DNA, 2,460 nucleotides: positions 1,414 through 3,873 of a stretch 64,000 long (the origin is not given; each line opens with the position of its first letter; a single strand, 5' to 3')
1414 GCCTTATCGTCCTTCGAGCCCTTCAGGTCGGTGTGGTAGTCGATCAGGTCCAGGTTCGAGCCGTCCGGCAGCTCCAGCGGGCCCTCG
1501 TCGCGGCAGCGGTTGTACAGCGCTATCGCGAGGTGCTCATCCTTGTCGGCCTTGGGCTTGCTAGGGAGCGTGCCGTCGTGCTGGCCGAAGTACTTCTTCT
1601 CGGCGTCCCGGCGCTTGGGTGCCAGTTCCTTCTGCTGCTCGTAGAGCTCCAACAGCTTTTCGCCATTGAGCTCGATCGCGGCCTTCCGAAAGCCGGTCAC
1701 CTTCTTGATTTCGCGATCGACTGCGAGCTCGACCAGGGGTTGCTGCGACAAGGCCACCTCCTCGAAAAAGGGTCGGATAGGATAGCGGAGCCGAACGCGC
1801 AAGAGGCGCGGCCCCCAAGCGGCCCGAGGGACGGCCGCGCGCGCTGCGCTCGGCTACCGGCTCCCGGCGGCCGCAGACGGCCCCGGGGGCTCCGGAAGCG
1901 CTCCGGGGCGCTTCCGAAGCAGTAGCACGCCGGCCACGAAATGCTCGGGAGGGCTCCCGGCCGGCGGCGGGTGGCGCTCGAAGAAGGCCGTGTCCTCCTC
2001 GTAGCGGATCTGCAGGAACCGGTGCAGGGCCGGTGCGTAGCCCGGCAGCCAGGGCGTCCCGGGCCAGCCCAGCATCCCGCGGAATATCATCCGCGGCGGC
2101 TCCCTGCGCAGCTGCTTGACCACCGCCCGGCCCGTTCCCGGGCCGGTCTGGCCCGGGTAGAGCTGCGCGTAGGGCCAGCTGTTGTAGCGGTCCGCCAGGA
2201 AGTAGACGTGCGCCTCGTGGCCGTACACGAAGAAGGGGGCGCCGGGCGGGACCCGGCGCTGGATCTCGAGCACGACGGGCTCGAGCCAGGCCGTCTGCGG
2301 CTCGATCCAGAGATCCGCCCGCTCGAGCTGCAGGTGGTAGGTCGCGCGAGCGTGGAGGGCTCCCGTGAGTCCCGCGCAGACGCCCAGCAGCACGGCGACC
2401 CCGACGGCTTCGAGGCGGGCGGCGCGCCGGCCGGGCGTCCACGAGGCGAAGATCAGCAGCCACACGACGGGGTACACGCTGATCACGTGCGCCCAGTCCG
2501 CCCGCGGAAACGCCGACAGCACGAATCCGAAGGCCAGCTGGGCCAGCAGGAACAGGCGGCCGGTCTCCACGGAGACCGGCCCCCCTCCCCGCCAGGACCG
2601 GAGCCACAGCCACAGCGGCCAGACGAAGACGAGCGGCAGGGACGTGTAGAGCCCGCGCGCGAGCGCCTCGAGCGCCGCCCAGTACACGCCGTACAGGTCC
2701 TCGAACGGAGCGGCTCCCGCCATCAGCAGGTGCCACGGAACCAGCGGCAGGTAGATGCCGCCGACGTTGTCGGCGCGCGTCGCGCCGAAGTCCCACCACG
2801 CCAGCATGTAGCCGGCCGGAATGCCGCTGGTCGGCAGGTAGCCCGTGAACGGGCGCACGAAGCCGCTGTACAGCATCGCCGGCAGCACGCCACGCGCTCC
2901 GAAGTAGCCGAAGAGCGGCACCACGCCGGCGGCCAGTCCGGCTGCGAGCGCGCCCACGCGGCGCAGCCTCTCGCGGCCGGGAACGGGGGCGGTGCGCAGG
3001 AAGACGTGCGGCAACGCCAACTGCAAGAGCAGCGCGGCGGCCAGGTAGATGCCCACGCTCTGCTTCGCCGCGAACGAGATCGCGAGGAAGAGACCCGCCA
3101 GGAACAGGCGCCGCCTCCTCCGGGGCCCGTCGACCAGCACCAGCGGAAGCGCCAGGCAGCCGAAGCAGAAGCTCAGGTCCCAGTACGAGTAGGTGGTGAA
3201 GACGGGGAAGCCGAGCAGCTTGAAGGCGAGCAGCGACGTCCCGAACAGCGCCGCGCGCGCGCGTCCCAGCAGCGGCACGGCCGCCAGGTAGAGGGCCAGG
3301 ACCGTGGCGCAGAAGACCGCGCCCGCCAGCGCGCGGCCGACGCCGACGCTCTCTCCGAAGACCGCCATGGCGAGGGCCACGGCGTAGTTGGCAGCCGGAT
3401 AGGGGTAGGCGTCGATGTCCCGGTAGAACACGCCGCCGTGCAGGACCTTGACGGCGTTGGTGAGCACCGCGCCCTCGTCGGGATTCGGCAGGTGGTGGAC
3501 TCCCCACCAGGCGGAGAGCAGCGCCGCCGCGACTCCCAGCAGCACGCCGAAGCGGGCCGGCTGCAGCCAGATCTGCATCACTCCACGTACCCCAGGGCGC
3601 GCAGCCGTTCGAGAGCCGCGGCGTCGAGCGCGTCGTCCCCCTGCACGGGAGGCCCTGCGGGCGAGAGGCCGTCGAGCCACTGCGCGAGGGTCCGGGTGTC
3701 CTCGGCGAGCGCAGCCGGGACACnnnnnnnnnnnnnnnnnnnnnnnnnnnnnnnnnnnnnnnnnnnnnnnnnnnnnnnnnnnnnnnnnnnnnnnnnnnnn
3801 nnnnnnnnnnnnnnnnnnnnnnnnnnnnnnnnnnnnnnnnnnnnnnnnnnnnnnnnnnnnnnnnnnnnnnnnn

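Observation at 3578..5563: Unusual fusion of a YhhN (lysoplasmalogenase/TMEM86-like) membrane domain to a sulfatase/phosphotransferase-superfamily domain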

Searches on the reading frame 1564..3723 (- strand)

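Call 6: search_protein_families(library=pfam, proteins=[window:1564-3723:-, window:1857-3680:-], max_evalue=0.01)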
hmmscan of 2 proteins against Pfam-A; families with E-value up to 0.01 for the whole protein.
window:1564-3723:- (720 aa): 0 families

window:1857-3680:- (608 aa): 1 family
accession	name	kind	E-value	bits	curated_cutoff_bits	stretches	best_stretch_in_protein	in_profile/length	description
PF13231.12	PMT_2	-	0.00045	20.9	26.1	1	95-223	4-132/160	Dolichyl-phosphate-mannose-protein mannosyltransferase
